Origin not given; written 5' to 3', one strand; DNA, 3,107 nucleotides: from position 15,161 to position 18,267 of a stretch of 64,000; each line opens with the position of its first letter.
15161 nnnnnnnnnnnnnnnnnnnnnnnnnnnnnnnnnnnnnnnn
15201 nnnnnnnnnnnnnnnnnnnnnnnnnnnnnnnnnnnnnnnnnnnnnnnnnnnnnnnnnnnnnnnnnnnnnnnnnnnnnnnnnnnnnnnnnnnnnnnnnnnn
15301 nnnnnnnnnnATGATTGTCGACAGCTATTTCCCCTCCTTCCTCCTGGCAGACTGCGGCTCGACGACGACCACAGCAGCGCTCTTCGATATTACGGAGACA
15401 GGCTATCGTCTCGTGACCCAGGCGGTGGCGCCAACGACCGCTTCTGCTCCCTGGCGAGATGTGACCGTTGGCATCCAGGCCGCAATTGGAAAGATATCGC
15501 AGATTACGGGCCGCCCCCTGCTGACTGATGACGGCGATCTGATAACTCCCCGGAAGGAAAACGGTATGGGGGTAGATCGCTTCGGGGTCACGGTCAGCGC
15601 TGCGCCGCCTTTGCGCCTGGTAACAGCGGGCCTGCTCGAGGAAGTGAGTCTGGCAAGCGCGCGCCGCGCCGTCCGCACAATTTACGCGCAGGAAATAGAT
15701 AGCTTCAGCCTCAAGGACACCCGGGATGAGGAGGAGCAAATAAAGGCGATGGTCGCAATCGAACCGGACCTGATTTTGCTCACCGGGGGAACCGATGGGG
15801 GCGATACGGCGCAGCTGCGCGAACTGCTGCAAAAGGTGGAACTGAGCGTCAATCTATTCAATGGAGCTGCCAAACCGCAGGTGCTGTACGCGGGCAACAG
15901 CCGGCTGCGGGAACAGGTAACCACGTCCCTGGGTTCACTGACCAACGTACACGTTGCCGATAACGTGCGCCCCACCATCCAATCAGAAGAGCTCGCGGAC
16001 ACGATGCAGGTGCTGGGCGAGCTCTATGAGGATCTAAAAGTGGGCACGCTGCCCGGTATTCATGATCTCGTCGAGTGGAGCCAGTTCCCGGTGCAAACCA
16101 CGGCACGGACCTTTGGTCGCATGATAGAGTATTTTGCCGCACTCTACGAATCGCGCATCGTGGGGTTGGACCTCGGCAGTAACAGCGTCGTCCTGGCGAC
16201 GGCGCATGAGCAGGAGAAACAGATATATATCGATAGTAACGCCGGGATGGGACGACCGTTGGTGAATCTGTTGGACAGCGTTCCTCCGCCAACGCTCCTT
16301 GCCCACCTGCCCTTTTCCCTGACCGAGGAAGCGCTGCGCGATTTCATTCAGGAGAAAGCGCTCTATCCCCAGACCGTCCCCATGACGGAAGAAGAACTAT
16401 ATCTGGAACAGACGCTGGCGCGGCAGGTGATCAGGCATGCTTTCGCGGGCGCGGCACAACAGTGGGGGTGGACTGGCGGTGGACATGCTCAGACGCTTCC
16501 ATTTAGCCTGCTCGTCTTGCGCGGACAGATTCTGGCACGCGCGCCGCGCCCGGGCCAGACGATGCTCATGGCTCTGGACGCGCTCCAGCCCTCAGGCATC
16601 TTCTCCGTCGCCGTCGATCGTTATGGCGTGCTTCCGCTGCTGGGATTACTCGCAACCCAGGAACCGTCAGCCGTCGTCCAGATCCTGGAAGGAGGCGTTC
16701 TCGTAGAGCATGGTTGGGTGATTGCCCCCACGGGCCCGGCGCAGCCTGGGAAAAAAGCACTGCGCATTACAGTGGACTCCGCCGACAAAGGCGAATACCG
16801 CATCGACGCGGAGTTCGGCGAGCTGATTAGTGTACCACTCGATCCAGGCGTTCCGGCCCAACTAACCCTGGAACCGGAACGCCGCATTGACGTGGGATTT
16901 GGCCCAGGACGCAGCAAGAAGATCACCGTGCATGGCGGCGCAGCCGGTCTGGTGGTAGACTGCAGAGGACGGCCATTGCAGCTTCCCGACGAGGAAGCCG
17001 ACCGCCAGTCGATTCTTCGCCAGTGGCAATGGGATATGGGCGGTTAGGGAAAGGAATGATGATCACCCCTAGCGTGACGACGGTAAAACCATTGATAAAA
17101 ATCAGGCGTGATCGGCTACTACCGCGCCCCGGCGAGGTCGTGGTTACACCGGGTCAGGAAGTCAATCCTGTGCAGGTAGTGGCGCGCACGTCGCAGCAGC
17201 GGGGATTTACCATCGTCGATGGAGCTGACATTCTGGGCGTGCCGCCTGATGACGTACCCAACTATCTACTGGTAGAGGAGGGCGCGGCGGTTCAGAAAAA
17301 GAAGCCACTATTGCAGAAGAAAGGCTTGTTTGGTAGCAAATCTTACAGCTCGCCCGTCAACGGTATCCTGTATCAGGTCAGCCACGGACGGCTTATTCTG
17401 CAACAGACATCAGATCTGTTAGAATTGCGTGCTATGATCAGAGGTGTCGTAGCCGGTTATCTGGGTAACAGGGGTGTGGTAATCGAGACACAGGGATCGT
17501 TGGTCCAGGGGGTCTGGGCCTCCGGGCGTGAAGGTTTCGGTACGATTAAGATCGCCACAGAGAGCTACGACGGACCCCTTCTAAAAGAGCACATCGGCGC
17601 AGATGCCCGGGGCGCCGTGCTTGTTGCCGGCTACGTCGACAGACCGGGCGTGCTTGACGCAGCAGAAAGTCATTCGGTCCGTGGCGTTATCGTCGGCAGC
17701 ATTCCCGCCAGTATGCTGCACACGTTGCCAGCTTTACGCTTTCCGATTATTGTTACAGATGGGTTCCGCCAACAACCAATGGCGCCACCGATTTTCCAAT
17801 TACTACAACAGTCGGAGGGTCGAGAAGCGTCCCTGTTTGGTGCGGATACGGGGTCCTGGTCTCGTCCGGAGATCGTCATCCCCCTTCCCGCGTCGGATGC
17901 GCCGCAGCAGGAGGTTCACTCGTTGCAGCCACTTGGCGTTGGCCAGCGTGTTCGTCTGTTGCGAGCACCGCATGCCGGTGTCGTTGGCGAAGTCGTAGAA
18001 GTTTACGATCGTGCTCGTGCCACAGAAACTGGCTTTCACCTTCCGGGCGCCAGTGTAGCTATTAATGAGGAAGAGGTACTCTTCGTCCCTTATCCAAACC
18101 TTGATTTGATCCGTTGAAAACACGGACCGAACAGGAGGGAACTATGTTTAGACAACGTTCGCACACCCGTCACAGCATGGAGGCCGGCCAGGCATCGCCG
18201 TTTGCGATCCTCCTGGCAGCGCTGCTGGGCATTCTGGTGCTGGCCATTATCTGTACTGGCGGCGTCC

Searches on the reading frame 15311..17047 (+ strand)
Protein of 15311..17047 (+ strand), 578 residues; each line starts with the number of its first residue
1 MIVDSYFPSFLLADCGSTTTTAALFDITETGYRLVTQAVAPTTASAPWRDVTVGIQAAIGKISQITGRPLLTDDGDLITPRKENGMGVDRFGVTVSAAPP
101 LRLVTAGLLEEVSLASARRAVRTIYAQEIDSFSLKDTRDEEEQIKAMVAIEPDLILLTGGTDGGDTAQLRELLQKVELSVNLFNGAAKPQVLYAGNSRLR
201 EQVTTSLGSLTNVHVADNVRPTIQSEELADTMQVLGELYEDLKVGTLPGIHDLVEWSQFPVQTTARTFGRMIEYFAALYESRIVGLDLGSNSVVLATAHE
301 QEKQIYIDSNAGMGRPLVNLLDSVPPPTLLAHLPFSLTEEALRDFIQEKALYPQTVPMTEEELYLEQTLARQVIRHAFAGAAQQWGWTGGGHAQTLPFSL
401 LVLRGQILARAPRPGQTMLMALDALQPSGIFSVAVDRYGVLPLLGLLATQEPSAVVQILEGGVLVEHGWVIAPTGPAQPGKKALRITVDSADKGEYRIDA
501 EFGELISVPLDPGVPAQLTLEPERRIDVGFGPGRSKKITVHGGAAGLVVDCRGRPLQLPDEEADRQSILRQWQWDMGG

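Call 5: search_protein_families(library=pfam, proteins=[window:15311-17047:+], max_evalue=0.01)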
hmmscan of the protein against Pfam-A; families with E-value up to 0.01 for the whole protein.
window:15311-17047:+ (578 aa): 1 family
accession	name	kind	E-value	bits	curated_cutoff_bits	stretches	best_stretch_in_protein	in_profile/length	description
PF13941.12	MutL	-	9e-64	216.3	27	1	11-460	2-447/450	MutL protein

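Call 6: search_protein_families(library=ncbifam, proteins=[window:15311-17047:+], max_evalue=0.01)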
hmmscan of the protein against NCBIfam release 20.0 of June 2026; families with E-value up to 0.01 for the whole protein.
window:15311-17047:+ (578 aa): 3 families
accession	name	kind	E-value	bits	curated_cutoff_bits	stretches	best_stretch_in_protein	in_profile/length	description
NF040745.1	accessory_GlmL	equivalog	1.3e-24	86.8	475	1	11-239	2-201/459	methylaspartate mutase accessory protein GlmL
NF040744.1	ornith_Or-4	equivalog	7e-21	74.4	600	1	10-460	3-444/448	GlmL-related ornithine degradation protein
TIGR01319.1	glmL_fam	subfamily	5.7e-15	55.1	204.05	1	14-228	2-190/456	GlmL family protein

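Call 16: search_solved_structures(query=window:15311-17047:+, max_evalue=0.01)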
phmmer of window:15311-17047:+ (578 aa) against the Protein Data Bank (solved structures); distinct sequences matched with E-value up to 0.01: 0.

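Call 31: find_homologous_proteins(query=window:15311-17047:+, max_evalue=1e-10)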
Query window:15311-17047:+ (578 aa): 295 proteins with E <= 1e-10 among 8000 candidates; the best 120 are listed.
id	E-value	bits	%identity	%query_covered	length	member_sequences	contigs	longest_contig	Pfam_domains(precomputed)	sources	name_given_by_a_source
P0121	0.0e+0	1276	100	100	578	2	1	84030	PF13941.13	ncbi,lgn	ncbi:MAG: glutamate mutase L [Chloroflexota bacterium]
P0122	0.0e+0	1128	88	100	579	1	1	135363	PF13941.13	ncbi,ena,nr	ncbi:MAG TPA: glutamate mutase L [Candidatus Sulfomarinibacteraceae bacterium]|nr:glutamate mutase L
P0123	7.0e-234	795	61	100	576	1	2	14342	PF13941.13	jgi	jgi:hypothetical protein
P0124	9.9e-230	782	60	100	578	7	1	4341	PF13941.13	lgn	-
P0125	4.1e-213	727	58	99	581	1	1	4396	PF13941.13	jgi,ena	jgi:hypothetical protein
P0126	6.9e-213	726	55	99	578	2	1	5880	PF13941.13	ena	-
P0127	1.1e-210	719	56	99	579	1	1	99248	PF13941.13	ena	-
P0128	1.5e-209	715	56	98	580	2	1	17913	PF13941.13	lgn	-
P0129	1.9e-209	715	57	98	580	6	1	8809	PF13941.13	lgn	-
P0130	3.2e-208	711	55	99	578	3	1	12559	PF13941.13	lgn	-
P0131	2.5e-207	708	56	99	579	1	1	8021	PF13941.13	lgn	-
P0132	1.4e-206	705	54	99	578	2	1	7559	PF13941.13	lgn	-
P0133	2.3e-206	705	54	100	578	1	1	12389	PF13941.13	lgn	-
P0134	4.6e-203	694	56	99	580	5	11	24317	PF13941.13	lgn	-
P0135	4.7e-203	694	55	98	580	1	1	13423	PF13941.13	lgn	-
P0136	1.2e-201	689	55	99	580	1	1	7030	PF13941.13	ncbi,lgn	-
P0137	2.0e-201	688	55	99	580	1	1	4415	PF13941.13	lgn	-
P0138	2.9e-201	688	54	99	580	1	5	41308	PF13941.13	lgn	-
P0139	6.6e-201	687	55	99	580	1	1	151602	PF13941.13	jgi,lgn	-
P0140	1.1e-198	679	53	99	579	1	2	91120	PF13941.13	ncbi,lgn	-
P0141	1.8e-198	679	55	99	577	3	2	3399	PF13941.13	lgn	-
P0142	1.9e-197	675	53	99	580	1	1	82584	PF13941.13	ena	-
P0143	5.0e-197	674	54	99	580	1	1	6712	PF13941.13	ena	-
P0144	5.7e-197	674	54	99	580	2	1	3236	PF13941.13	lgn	-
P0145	8.4e-197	673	54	99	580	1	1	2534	PF13941.13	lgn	-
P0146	3.3e-196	671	52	99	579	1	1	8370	PF13941.13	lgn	-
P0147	3.4e-196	671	53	99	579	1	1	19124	PF13941.13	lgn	-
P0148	3.7e-196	671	54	99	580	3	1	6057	PF13941.13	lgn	-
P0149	2.8e-194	665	53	99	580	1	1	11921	PF13941.13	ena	-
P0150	3.8e-194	664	54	99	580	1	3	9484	PF13941.13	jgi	jgi:hypothetical protein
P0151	5.2e-194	664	52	99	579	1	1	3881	PF13941.13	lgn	-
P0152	5.3e-194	664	54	99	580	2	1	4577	PF13941.13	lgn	-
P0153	7.7e-194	663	53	99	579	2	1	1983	PF13941.13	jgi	jgi:hypothetical protein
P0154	3.7e-193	661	54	99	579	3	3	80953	PF13941.13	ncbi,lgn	-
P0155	1.1e-192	659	52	99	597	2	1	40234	PF13941.13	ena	-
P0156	1.5e-192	659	54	99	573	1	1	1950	PF13941.13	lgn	-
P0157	1.1e-190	653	54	99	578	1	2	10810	PF13941.13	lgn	-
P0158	5.7e-190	651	54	99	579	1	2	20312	PF13941.13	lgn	-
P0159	8.0e-190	650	51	99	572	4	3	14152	PF13941.13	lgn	-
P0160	1.2e-189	649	53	99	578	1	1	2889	PF13941.13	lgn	-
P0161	8.4e-189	647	54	99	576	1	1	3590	PF13941.13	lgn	-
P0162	1.8e-188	646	50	99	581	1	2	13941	PF13941.13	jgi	jgi:hypothetical protein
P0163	3.5e-188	645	50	99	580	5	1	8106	PF13941.13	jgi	jgi:hypothetical protein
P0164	1.5e-187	642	50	99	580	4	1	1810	PF13941.13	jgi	jgi:hypothetical protein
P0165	2.9e-187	642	52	99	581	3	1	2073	PF13941.13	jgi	jgi:hypothetical protein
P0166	3.5e-186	638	50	99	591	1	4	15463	PF13941.13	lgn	-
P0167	1.3e-185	636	50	99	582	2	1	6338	PF13941.13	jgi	jgi:uncharacterized protein (TIGR01319 family)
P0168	2.2e-185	635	52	99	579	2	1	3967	PF13941.13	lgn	-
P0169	3.4e-185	635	49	99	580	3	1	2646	PF13941.13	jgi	jgi:hypothetical protein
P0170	9.1e-185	633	51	99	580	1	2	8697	PF13941.13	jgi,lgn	jgi:hypothetical protein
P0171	1.1e-183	630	51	98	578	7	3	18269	PF13941.13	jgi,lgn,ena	jgi:uncharacterized protein (TIGR01319 family)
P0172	1.6e-183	629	50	98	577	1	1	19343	PF13941.13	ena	-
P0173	2.4e-183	629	52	99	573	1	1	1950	PF13941.13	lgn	-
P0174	5.0e-183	628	50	99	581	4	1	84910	PF13941.13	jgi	jgi:hypothetical protein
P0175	1.2e-182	626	49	99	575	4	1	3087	PF13941.13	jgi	jgi:hypothetical protein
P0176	1.6e-182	626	49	99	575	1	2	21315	PF13941.13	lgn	-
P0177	3.3e-182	625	51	99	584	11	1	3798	PF13941.13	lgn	-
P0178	4.3e-182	625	50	99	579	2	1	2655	PF13941.13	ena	-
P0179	6.0e-182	624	51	99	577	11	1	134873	PF13941.13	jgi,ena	-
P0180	8.6e-181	620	49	99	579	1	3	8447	PF13941.13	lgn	-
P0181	9.0e-181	620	49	99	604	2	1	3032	PF13941.13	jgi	jgi:hypothetical protein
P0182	1.0e-180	620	49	99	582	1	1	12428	PF13941.13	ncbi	-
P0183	5.1e-180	618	49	99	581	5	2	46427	PF13941.13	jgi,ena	-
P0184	1.1e-179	617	49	99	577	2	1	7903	PF13941.13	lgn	-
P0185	4.6e-178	611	50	99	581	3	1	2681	PF13941.13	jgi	jgi:hypothetical protein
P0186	7.3e-178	611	50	99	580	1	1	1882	PF13941.13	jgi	jgi:hypothetical protein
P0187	4.5e-177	608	50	99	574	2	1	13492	PF13941.13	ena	-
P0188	9.4e-177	607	48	99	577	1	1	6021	PF13941.13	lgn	-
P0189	1.6e-176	606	48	99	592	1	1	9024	PF13941.13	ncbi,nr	ncbi:MAG: hypothetical protein GY796_21445 [Chloroflexi bacterium]|nr:hypothetical protein [Chlorofl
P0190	6.1e-176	604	50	99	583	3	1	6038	PF13941.13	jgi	jgi:hypothetical protein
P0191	1.3e-175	603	47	98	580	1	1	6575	PF13941.13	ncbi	-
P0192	1.7e-175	603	48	99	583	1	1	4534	PF13941.13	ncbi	-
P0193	1.3e-174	600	48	96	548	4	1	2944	PF13941.13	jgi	jgi:hypothetical protein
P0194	2.9e-174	599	48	99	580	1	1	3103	PF13941.13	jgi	jgi:hypothetical protein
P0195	2.1e-173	596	52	92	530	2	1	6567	PF13941.13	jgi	jgi:hypothetical protein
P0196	5.5e-173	594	50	98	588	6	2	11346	PF13941.13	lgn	-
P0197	4.5e-172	591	49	99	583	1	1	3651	PF13941.13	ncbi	ncbi:MAG: glutamate mutase L [Candidatus Promineifilaceae bacterium]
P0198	4.9e-172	591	50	99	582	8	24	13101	PF13941.13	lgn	-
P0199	5.2e-172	591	47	99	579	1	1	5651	PF13941.13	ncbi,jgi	-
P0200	5.1e-171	588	48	98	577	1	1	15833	PF13941.13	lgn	-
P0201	6.6e-171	588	48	99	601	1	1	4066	PF13941.13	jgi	jgi:uncharacterized protein (TIGR01319 family)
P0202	1.1e-170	587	49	99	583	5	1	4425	PF13941.13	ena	-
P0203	1.1e-170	587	48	99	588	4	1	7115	PF13941.13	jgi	jgi:hypothetical protein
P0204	2.9e-170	585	49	99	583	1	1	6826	PF13941.13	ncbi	-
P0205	1.7e-169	583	48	99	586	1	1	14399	PF13941.13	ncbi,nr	ncbi:MAG: hypothetical protein GY805_08240 [Chloroflexi bacterium]|nr:hypothetical protein [Chlorofl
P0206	1.8e-169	583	46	98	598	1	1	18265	PF13941.13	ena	-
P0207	2.5e-169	582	48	99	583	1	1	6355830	PF13941.13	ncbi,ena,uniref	ncbi:glutamate mutase L [Candidatus Leptofilum sp.]|uniref:glutamate mutase L n=1 Tax=Candidatus Lep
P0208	6.1e-169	581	48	99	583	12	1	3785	PF13941.13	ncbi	-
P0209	3.3e-167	575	47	99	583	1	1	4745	PF13941.13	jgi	jgi:MutL protein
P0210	4.4e-167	575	49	99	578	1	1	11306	PF13941.13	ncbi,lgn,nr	ncbi:MAG: glutamate mutase L [Anaerolineales bacterium]|nr:glutamate mutase L [Anaerolineales bacter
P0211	5.1e-167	575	47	99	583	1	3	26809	PF13941.13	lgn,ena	-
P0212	7.2e-167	574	49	99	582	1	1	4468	PF13941.13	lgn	-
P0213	8.8e-167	574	49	99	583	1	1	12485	PF13941.13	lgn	-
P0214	1.1e-166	574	48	98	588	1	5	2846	PF13941.13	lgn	-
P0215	1.9e-166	573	49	99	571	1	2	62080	PF13941.13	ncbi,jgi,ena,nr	ncbi:MAG: glutamate mutase L [Ardenticatenaceae bacterium]|nr:glutamate mutase L [Ardenticatenaceae 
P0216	2.7e-166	572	47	99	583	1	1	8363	PF13941.13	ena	-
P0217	6.8e-166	571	47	98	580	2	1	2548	PF13941.13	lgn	-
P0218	3.4e-165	569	47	99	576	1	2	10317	PF13941.13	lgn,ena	-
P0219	9.6e-165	567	46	99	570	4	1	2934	PF13941.13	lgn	-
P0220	1.4e-164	567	47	99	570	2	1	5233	PF13941.13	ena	-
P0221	2.3e-164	566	47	98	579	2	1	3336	PF13941.13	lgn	-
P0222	2.4e-164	566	46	99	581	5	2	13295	PF13941.13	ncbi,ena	-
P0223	4.8e-164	565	49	99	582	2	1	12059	PF13941.13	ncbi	-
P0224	5.5e-164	565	47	99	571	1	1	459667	PF13941.13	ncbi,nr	ncbi:MAG: glutamate mutase L [Chloroflexi bacterium]|nr:glutamate mutase L [Chloroflexota bacterium]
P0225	1.0e-163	564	47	99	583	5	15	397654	PF13941.13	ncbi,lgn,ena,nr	ncbi:MAG: glutamate mutase L [Anaerolineales bacterium]|nr:glutamate mutase L [Anaerolineales bacter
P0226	2.7e-163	562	48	99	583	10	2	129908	PF13941.13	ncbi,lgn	ncbi:MAG: glutamate mutase L [Candidatus Promineifilaceae bacterium]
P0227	7.3e-163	561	45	99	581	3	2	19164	PF13941.13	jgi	-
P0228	1.2e-162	560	48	99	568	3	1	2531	PF13941.13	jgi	jgi:uncharacterized protein (TIGR01319 family)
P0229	3.5e-162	559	47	99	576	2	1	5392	PF13941.13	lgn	-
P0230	8.4e-162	558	48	99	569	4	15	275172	PF13941.13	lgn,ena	-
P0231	2.0e-161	556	46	98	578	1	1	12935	PF13941.13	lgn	-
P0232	3.9e-161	555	48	99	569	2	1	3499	PF13941.13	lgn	-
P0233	4.3e-161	555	47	99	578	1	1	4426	PF13941.13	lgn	-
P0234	3.6e-160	552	45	99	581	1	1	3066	PF13941.13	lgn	-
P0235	6.3e-160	551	47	99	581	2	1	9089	PF13941.13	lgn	-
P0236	1.2e-159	550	47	91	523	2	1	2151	PF13941.13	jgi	jgi:hypothetical protein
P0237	3.0e-158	546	45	99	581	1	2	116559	PF13941.13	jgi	jgi:hypothetical protein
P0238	2.5e-157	543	45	99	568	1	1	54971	PF13941.13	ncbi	-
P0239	8.5e-157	541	46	98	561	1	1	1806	PF13941.13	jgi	jgi:hypothetical protein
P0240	4.5e-156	539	47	99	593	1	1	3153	PF13941.13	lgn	-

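Call 38: find_related_loci(query=A4, collection=genome_contigs, flank=10000)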
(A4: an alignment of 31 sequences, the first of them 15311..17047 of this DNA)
Query A4 (578 aa) in genome_contigs; peptide patterns used: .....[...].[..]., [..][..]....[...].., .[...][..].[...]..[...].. (x = any residue, [..] = any of these).
262 stretches matched a pattern; 149 encode a relative of the query (tblastn E <= 1e-3); the best 80 are kept; 80 distinct loci.
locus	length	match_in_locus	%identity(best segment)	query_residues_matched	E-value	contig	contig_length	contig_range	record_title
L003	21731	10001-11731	60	1-578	0e+0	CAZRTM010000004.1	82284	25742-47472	MAG TPA_asm: uncultured Ardenticatenaceae bacterium isolate SRP263527_co1_253 genome assembly, contig: NODE_170_length_8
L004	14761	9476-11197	55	4-578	0e+0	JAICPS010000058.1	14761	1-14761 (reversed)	MAG: Anaerolineae bacterium isolate TY_FP_2_bin.36 k141_1096165_length_14761_cov_10.0000, whole genome shotgun sequence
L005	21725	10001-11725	53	4-578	0e+0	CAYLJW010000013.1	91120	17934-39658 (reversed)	MAG TPA_asm: uncultured Ardenticatenaceae bacterium isolate binchicken_co350_185 genome assembly, contig: NODE_355_lengt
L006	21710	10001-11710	52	9-578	0e+0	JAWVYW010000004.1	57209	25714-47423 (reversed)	MAG: Candidatus Promineifilaceae bacterium isolate HN14.bin.13 k141_95418_length_57209_cov_22.4661, whole genome shotgun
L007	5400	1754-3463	49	9-578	0e+0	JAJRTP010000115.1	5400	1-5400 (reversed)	MAG: Chloroflexota bacterium isolate Dive96_bin1.73 k141_1115749, whole genome shotgun sequence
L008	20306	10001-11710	49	9-578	0e+0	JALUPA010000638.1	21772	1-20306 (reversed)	MAG: Ardenticatenaceae bacterium isolate S146_maxbin2_scaf2bin.202 S146_NODE_649_length_21772_cov_4.117625, whole genome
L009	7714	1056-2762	51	9-578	0e+0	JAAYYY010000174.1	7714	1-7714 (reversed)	MAG: Chloroflexota bacterium isolate AS06rmzACSIP_272 120238_AS06, whole genome shotgun sequence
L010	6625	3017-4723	47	9-578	0e+0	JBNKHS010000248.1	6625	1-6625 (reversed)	MAG: Candidatus Promineifilaceae bacterium isolate E1.bin.20.strict NODE_248_length_6625_cov_4.087966, whole genome shot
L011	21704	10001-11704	50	9-578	0e+0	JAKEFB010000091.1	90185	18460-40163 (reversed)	MAG: Chloroflexota bacterium isolate PMV_2.24 PMV_2.24.k101_860497, whole genome shotgun sequence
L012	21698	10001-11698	48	9-578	0e+0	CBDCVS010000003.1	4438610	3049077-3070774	MAG: Candidatus Promineifilaceae bacterium isolate 0f3264e9-d07a-4064-bd01-bd2e928dc920 genome assembly, contig: contig_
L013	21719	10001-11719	50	7-578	6e-179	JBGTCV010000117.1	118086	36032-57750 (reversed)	MAG: Candidatus Promineifilaceae bacterium isolate JTS-RE128 k141_2444391, whole genome shotgun sequence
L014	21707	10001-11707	48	9-578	3e-179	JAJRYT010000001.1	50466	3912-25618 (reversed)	MAG: Chloroflexota bacterium isolate Dive96_bin3.68 k141_138606, whole genome shotgun sequence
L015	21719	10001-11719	48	7-578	2e-175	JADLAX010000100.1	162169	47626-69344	MAG: Anaerolineae bacterium isolate SJ142 c_000001832576, whole genome shotgun sequence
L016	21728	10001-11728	48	3-578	2e-175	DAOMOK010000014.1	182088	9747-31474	MAG TPA_asm: Chloroflexota bacterium isolate AMR_MDS_5888 NODE_38_length_182088_cov_24.849428, whole genome shotgun sequ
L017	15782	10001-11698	47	9-578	1e-174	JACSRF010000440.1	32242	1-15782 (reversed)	MAG: Anaerolinea sp. isolate CH6 contig-70_1261, whole genome shotgun sequence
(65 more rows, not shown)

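Call 65: search_solved_structures(query=A4, max_evalue=10)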
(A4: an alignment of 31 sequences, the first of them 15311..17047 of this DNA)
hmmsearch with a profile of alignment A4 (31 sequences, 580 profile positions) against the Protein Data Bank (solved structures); distinct sequences matched with E-value up to 10: 0.

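Call 70: search_protein_families(library=padloc, proteins=[window:15311-17047:+], max_evalue=0.01)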
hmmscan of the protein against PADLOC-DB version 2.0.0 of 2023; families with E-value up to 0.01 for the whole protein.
window:15311-17047:+ (578 aa): 0 families

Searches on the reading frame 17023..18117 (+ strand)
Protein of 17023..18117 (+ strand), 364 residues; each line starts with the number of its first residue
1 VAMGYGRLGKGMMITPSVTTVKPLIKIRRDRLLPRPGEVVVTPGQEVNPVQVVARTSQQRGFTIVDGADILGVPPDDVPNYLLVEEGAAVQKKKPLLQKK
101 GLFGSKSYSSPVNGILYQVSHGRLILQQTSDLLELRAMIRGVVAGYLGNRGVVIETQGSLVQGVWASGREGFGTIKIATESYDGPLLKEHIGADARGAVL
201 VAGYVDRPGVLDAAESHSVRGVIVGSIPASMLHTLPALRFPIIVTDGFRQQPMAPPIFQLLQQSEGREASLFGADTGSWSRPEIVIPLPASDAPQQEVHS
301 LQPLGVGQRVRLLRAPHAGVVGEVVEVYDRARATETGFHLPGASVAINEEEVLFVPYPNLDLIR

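Call 5: search_protein_families(library=pfam, proteins=[window:17023-18117:+], max_evalue=0.01)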
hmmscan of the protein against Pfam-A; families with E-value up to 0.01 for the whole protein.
window:17023-18117:+ (364 aa): 1 family
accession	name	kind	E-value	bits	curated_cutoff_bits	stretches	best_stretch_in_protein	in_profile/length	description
PF00467.35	KOW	-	0.00041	20.5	22.3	1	306-330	1-25/32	KOW motif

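Call 6: search_protein_families(library=ncbifam, proteins=[window:17023-18117:+], max_evalue=0.01)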
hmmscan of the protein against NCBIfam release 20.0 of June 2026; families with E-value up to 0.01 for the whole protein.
window:17023-18117:+ (364 aa): 0 families

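Call 17: search_solved_structures(query=window:17053-18117:+, max_evalue=1)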
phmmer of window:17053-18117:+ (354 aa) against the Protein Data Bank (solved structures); distinct sequences matched with E-value up to 1: 2.
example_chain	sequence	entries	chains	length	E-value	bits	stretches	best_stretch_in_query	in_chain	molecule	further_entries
8zeh_l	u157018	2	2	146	0.98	12.1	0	103-169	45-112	Photosystem I reaction center subunit XI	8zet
8xls_L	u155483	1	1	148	0.99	12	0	102-169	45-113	Photosystem I reaction center subunit XI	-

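Call 32: find_homologous_proteins(query=window:17053-18117:+, max_evalue=0.00001)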
Query window:17053-18117:+ (354 aa): 674 proteins with E <= 0.00001 among 8000 candidates; the best 120 are listed.
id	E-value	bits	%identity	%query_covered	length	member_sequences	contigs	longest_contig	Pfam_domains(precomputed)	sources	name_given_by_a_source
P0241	2.7e-226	769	100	100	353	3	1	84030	-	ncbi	ncbi:MAG: hypothetical protein ACOC9C_00625 [Chloroflexota bacterium]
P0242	1.2e-189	648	87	96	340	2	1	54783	-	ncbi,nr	ncbi:MAG TPA: hypothetical protein VK879_04280 [Candidatus Sulfomarinibacteraceae bacterium]|nr:hypo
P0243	9.8e-178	609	79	99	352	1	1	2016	-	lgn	-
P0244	4.0e-144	498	65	99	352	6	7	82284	-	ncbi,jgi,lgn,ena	-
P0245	1.0e-138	481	64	99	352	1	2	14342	-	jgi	jgi:hypothetical protein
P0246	4.5e-138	479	64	99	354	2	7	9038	-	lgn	-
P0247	2.2e-135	470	62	99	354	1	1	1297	-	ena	-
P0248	8.8e-133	461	63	99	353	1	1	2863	-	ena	-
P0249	4.7e-128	446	60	99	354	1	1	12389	-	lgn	-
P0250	1.0e-127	445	60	99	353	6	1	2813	-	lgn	-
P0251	4.7e-127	442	58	99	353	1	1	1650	-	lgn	-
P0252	5.8e-127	442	60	99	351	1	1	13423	-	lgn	-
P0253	1.6e-126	441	57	99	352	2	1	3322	-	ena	-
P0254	3.1e-126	440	59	99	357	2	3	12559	-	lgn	-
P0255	3.2e-126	440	57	99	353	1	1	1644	-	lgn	-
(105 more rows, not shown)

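Call 70: search_protein_families(library=padloc, proteins=[window:17053-18117:+], max_evalue=0.01)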
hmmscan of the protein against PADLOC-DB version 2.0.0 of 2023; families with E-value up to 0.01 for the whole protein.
window:17053-18117:+ (354 aa): 0 families
